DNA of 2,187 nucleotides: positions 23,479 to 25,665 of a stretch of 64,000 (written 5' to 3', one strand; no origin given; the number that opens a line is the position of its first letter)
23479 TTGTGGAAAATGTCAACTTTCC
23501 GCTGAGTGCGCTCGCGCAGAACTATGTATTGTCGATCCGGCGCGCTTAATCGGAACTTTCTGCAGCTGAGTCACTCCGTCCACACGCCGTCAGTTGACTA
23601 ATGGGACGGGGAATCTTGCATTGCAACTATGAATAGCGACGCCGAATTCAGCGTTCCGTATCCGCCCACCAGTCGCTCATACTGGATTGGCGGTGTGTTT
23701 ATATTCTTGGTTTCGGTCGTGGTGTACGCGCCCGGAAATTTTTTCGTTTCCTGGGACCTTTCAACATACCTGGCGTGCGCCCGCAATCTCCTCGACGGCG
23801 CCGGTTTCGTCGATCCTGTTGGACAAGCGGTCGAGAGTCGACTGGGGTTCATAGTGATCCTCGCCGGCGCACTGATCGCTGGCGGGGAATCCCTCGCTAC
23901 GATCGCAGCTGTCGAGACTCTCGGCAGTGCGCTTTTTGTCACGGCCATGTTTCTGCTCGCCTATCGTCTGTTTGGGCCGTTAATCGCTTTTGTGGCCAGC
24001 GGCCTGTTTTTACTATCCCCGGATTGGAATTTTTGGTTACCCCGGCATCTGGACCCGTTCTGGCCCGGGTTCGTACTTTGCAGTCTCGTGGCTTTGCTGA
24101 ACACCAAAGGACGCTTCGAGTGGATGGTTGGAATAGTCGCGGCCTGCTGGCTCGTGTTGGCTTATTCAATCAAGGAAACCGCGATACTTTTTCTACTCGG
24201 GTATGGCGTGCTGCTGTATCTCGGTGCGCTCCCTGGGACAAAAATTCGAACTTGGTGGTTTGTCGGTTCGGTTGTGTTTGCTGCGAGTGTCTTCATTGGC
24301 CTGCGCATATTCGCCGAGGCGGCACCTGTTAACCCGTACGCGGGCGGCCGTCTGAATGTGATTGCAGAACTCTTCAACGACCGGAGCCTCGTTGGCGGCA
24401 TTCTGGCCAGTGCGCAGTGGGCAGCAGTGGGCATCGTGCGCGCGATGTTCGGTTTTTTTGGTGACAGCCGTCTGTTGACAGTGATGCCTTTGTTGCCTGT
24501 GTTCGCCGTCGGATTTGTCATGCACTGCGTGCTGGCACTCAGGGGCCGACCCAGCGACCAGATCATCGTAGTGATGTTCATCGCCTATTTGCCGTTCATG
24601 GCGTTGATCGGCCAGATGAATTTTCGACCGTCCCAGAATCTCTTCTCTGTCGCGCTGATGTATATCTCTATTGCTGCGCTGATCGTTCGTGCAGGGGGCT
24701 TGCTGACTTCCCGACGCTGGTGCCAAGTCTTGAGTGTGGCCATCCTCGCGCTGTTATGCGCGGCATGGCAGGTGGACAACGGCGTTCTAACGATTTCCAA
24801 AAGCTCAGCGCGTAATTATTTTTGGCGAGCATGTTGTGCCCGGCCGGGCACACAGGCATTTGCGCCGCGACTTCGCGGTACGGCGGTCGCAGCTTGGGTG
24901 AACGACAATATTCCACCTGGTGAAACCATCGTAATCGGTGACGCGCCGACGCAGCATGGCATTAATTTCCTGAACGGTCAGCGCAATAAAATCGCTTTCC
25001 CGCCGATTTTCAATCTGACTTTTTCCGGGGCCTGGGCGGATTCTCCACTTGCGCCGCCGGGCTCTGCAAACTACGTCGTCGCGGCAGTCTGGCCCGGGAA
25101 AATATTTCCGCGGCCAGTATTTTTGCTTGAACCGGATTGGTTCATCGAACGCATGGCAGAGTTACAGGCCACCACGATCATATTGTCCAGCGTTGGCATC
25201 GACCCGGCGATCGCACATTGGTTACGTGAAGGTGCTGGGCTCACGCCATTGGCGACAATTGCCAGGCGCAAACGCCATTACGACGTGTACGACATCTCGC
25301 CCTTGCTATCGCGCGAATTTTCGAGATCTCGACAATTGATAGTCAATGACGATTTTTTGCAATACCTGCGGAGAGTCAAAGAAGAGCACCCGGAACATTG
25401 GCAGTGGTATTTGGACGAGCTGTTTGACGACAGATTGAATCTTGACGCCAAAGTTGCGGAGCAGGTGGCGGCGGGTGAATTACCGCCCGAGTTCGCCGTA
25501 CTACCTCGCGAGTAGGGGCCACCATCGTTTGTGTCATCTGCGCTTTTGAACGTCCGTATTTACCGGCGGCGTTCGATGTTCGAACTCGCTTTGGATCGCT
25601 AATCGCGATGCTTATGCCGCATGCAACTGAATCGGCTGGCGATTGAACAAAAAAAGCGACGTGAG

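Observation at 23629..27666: Two tandem GT-C (ArnT/PMT-like) membrane glycosyltransferases inside the locus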

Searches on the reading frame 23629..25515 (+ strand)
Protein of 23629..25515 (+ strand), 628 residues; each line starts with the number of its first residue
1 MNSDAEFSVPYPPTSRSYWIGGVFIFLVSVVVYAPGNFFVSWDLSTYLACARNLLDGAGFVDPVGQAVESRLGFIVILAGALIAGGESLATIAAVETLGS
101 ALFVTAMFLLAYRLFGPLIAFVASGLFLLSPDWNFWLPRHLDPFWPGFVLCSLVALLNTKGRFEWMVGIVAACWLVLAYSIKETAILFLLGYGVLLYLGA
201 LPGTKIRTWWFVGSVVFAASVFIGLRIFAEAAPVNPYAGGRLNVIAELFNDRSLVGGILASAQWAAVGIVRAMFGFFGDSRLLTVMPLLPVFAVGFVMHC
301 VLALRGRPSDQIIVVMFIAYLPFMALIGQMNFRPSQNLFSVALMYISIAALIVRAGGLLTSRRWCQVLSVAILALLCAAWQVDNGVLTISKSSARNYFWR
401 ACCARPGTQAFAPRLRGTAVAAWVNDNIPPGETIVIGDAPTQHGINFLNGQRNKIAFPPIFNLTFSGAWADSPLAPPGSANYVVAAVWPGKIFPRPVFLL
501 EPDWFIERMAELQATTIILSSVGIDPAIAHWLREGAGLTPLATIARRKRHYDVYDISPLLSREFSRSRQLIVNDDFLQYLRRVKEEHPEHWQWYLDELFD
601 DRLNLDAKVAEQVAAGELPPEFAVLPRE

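Call 3: search_protein_families(library=pfam, proteins=[window:23629-25515:+], max_evalue=0.01)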
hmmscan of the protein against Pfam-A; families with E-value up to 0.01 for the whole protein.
window:23629-25515:+ (628 aa): 0 families

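Call 4: search_protein_families(library=ncbifam, proteins=[window:23629-25515:+], max_evalue=0.01)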
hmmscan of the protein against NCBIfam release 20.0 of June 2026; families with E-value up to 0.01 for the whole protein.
window:23629-25515:+ (628 aa): 1 family
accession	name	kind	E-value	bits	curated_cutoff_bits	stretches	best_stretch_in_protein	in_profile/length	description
TIGR01237.1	D1pyr5carbox2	equivalog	0.008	15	659.65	0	214-279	249-314/511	L-glutamate gamma-semialdehyde dehydrogenase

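Call 8: search_solved_structures(query=window:23629-25515:+, max_evalue=10, show_alignments=1)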
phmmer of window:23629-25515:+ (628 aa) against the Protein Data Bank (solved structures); distinct sequences matched with E-value up to 10: 0.

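Call 10: find_homologous_proteins(query=window:23629-25515:+)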
Query window:23629-25515:+ (628 aa): 2 proteins with E <= 0.001 among 8000 candidates.
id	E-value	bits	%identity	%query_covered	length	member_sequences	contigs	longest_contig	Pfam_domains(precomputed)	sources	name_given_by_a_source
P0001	0.0e+0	1416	100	100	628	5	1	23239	-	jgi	-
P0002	5.9e-59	218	30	95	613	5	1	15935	-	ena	-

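Call 13: find_encoding_contigs(protein=P0002, flank=10000, max_places=4)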
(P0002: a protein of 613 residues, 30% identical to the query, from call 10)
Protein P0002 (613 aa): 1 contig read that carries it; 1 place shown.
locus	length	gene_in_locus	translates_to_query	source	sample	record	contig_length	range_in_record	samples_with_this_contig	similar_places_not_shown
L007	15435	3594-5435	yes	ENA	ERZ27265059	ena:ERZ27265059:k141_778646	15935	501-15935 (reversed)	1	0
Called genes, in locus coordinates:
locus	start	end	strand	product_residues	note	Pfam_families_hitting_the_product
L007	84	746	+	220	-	PF13489:Methyltransf_23, PF13847:Methyltransf_31, PF08241:Methyltransf_11, PF08242:Methyltransf_12 (weak), PF13649:Methyltransf_25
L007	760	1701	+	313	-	PF03706:LPG_synthase_TM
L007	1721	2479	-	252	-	PF13489:Methyltransf_23, PF05175:MTS (weak), PF13847:Methyltransf_31, PF08241:Methyltransf_11, PF08242:Methyltransf_12, PF13649:Methyltransf_25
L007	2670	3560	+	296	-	PF01522:Polysacc_deac_1, PF11959:DUF3473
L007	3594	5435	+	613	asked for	-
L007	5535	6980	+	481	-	PF13524:Glyco_trans_1_2 (weak), PF13692:Glyco_trans_1_4 (weak), PF00534:Glycos_transf_1 (weak)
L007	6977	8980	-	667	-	-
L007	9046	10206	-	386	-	PF00534:Glycos_transf_1, PF13692:Glyco_trans_1_4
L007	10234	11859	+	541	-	-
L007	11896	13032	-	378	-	PF00155:Aminotran_1_2 (weak), PF01041:DegT_DnrJ_EryC1, PF01212:Beta_elim_lyase (weak)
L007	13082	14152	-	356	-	PF00106:adh_short (faint), PF01073:3Beta_HSD, PF01370:Epimerase, PF02719:Polysacc_synt_2 (weak), PF04321:RmlD_sub_bind, PF07993:NAD_binding_4 (faint), PF13460:NAD_binding_10, PF16363:GDP_Man_Dehyd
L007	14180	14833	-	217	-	PF00132:Hexapep (weak)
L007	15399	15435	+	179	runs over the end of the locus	?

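Call 18: find_homologous_proteins(query=A1, max_evalue=0.001)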
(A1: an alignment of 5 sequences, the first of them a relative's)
Query A1 (5 sequences) (628 aa, profile of the alignment): 1 proteins with E <= 0.001 among 8000 candidates.
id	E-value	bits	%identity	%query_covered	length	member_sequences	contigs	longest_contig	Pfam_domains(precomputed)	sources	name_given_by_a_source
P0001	9.1e-225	766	100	100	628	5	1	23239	-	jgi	-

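Call 26: find_related_loci(query=A1, collection=genome_contigs, flank=10000)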
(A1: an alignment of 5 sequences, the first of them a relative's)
Query A1 (628 aa) in genome_contigs; peptide patterns used: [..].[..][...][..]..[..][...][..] (x = any residue, [..] = any of these).
19 stretches matched a pattern; 1 encode a relative of the query (tblastn E <= 1e-3); 1 distinct loci.
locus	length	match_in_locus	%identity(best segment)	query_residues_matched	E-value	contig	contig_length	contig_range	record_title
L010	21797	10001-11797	27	28-626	2e-57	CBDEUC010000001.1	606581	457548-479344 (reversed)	MAG: Gammaproteobacteria bacterium isolate 8e3bc6ce-b841-443b-bc1b-2004cf7c1c0e genome assembly, contig: contig_1, whole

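Call 28: search_protein_representatives(alignment_id=A1)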
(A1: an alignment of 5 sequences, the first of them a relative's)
Query: 5 sequences, 626 profile positions. Proteins with E-value up to 0.001 (for the whole library): 3497; up to 1e-10: 516; up to 1e-30: 242. The best 150 are listed.
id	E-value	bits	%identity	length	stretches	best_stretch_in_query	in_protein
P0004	5.5e-299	1009.4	-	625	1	2-625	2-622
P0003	7.0e-291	982.6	-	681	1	3-625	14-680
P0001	2.9e-225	765.8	-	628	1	1-625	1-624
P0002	6.0e-213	725.2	-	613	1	18-619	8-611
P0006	2.5e-131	455.6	-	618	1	22-605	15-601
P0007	3.4e-106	372.5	-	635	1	24-611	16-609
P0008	2.8e-82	293.5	-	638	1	20-611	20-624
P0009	1.7e-79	284.3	-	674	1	12-604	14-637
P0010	9.0e-77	275.3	-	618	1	21-608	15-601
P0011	7.0e-76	272.4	-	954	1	23-598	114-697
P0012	1.6e-73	264.6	-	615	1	15-607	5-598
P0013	8.1e-73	262.3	-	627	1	23-596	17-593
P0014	2.8e-72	260.5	-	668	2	15-349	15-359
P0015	5.0e-72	259.7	-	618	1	25-613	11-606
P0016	6.1e-72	259.4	-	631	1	20-609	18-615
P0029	4.0e-64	233.5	-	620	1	22-598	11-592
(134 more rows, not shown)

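Call 31: search_solved_structures(query=A2, max_evalue=1, show_alignments=3)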
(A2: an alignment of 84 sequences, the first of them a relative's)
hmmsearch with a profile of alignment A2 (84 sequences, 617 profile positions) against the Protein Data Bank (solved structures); distinct sequences matched with E-value up to 1: 4.
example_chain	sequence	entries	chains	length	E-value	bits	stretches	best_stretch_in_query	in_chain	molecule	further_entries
1k1w_A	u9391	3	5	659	0.036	15.9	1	498-584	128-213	4-ALPHA-GLUCANOTRANSFERASE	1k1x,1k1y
11kc_A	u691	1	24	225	0.34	12.6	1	300-370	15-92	Designed nanoparticle O43-TM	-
6b85_J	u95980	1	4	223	0.42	12.3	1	300-370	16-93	TMHC4_R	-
9ygm_LP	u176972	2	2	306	0.61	11.8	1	556-604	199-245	60S ribosomal protein uL18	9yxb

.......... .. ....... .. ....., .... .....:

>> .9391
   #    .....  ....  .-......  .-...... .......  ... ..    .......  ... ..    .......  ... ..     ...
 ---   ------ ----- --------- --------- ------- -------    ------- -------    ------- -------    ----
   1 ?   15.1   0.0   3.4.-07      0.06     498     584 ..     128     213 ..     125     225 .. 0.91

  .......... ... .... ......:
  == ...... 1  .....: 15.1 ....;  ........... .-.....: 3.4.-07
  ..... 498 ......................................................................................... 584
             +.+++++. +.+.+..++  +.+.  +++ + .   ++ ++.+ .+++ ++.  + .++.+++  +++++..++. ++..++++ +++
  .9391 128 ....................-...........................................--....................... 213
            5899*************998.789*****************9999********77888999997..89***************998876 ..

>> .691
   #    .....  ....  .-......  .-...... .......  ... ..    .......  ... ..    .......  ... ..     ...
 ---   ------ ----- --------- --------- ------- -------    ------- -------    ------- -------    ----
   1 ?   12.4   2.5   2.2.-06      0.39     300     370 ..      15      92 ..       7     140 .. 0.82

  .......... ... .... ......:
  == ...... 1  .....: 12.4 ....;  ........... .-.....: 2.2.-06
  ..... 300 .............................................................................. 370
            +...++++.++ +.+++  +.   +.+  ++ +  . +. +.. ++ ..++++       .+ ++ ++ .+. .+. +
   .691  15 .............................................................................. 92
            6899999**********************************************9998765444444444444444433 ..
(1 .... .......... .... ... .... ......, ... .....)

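Call 34: search_protein_families(library=pfam, alignment_id=A3, max_evalue=0.001)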
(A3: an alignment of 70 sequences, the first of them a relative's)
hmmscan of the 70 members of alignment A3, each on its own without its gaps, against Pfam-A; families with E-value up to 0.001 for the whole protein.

A. member 1, P0001 (628 aa): 0 families

B. families by the number of members that match (of 70 scanned): 4 families
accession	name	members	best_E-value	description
PF13231.12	PMT_2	65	4.2e-21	Dolichyl-phosphate-mannose-protein mannosyltransferase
PF02366.24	PMT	13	5.9e-10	Dolichyl-phosphate-mannose-protein mannosyltransferase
PF09594.16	GT87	2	3.3e-05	Glycosyltransferase family 87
PF14264.12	Glucos_trans_II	1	9.2e-06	Glucosyl transferase GtrII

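Call 35: search_protein_families(library=pfam, proteins=[L010:834-1922:+, L010:2196-3251:+, L010:3273-3977:+, L010:3991-4752:-, L010:4779-5900:-, L010:5911-7068:-, L010:7040-8026:+, L010:8097-9953:+, L010:9953-11800:+, L010:11822-12940:-], max_evalue=0.0001)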
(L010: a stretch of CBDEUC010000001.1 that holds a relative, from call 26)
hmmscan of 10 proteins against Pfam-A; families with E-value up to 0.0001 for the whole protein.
L010:834-1922:+ (362 aa): 2 families
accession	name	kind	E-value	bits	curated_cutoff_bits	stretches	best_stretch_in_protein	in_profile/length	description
PF13480.13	Acetyltransf_6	-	7.7e-10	39.5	22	1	178-305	10-138/143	Acetyltransferase (GNAT) domain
PF04339.18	FemAB_like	-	6.8e-05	22.6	27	0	183-261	196-272/369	Peptidogalycan biosysnthesis/recognition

L010:2196-3251:+ (351 aa): 2 families
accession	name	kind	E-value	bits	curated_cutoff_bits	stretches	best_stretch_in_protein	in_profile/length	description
PF04055.27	Radical_SAM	-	2.9e-20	73.5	29.5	1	42-195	2-159/166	Radical SAM superfamily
PF13186.11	SPASM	-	1.6e-14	54.4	21.5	1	234-300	1-67/67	Iron-sulfur cluster-binding domain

L010:3273-3977:+ (234 aa): 1 family
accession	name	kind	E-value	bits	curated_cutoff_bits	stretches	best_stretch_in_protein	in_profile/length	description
PF00535.33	Glycos_transf_2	-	7e-22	78.6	23.3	1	10-163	6-165/168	Glycosyl transferase family 2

L010:3991-4752:- (253 aa): 1 family
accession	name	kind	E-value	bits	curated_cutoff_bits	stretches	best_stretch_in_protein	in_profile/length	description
PF01522.26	Polysacc_deac_1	-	3.1e-13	50.2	23.1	1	23-106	21-93/124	Polysaccharide deacetylase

L010:4779-5900:- (373 aa): 1 family
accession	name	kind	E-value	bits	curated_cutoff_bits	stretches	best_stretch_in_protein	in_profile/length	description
PF01041.23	DegT_DnrJ_EryC1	-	3.8e-08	33.4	19.8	0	257-367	237-360/360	DegT/DnrJ/EryC1/StrS aminotransferase family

L010:5911-7068:- (385 aa): 2 families
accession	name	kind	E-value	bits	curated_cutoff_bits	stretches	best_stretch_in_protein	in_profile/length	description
PF00149.33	Metallophos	-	1.9e-10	41.9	21.5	1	162-321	2-190/191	Calcineurin-like phosphoesterase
PF12850.12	Metallophos_2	-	4.2e-07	30.5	27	1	162-321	2-118/154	Calcineurin-like phosphoesterase superfamily domain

L010:7040-8026:+ (328 aa): 5 families
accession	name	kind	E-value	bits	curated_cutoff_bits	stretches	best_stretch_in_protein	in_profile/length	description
PF13489.12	Methyltransf_23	-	2.9e-09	37.3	27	1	124-243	16-129/164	Methyltransferase domain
PF08241.18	Methyltransf_11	-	1.1e-08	36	21.2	1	135-228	1-93/95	Methyltransferase domain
PF08242.18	Methyltransf_12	-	1.2e-07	32.8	30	1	135-227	1-97/98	Methyltransferase domain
PF13847.12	Methyltransf_31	-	1.6e-06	28.3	27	1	130-234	3-113/145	Methyltransferase domain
PF13649.12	Methyltransf_25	-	1.1e-05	26.5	27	1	134-226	1-97/97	Methyltransferase domain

L010:8097-9953:+ (618 aa): 1 family
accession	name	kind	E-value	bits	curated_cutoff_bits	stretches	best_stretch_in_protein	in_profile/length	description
PF13231.12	PMT_2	-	2.9e-10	41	26.1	1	57-216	2-158/160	Dolichyl-phosphate-mannose-protein mannosyltransferase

L010:9953-11800:+ (615 aa): 0 families

L010:11822-12940:- (372 aa): 8 families
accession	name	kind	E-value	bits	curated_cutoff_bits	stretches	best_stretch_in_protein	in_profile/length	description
PF13738.12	Pyr_redox_3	-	1e-35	123.9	30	1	20-217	1-198/305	Pyridine nucleotide-disulphide oxidoreductase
PF07992.20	Pyr_redox_2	-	8.9e-12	45.5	26.1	1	18-190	2-149/291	Pyridine nucleotide-disulphide oxidoreductase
PF01266.30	DAO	-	1.5e-10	41.6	27.9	1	19-85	2-68/353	FAD dependent oxidoreductase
PF03486.20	HI0933_like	-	2.7e-06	27.5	50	0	18-49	2-33/244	HI0933-like protein Rossmann domain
PF13434.12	Lys_Orn_oxgnase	-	1.4e-05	24.9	21.3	0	86-207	91-212/339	L-lysine 6-monooxygenase/L-ornithine 5-monooxygenase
PF13450.12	NAD_binding_8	-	1.8e-05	25.4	21.9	1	21-50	1-30/68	NAD(P)-binding Rossmann-like domain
PF00743.25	FMO-like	-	2.3e-05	23.5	22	0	266-313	292-340/532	Flavin-binding monooxygenase-like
PF01494.25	FAD_binding_3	-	4.8e-05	23.2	22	1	18-48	3-33/349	FAD binding domain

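Call 37: predict_structure(alignment_id=A2)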
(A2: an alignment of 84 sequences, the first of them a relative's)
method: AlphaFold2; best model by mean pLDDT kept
length: 628 residues; sequences in the alignment: 84
mean_pLDDT: 90.9   pTM: 0.92
mean pLDDT of the five models: 90.9, 89.6, 89.5, 89.2, 89.1
residues with pLDDT >= 90: 473; 70-90: 120; 50-70: 27; < 50: 8
segments of 3 or more residues with pLDDT < 50: 1-8
pLDDT, mean of each block of 10 residues (from residue 1): 46 82 98 97 96 97 92 97 98 98 98 96 98 94 97 93 91 97 96 95 77 94 94 70 68 80 82 76 90 96 96 97 88 93 98 96 95 98 95 97 97 97 98 96 97 96 81 85 74 86 93 97 91 84 94 94 78 92 94 94 93 94 84
secondary structure, 60 per line:
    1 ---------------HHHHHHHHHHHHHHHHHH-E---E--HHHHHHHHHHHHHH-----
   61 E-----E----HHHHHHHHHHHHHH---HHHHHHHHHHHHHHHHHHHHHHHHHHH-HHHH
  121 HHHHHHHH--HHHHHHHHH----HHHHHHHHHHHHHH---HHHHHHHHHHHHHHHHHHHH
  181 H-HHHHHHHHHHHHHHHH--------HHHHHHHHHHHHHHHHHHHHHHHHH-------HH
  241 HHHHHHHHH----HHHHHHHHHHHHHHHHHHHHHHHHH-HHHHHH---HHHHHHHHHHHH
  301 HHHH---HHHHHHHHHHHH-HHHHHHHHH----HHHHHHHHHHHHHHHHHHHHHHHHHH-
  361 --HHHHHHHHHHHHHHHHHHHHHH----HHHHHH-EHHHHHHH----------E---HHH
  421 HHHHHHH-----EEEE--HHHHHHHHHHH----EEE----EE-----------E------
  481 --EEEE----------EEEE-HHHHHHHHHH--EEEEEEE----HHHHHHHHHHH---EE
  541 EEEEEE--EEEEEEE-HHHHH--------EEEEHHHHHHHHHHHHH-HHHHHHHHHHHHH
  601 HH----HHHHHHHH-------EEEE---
elements in order: H16-33 H42-55 H72-85 H89-115 H117-128 H131-139 H144-157 H161-181 H183-198 H207-231 H239-249 H254-278 H280-285 H289-304 H308-319 H321-329 H334-359 H363-384 H389-394 H397-403 H418-427 E433-436 H439-449 E454-456 E483-486 E497-500 H502-511 E514-520 H525-535 E539-546 E549-555 H557-561 E570-573 H574-586 H588-602 H607-614 E622-625
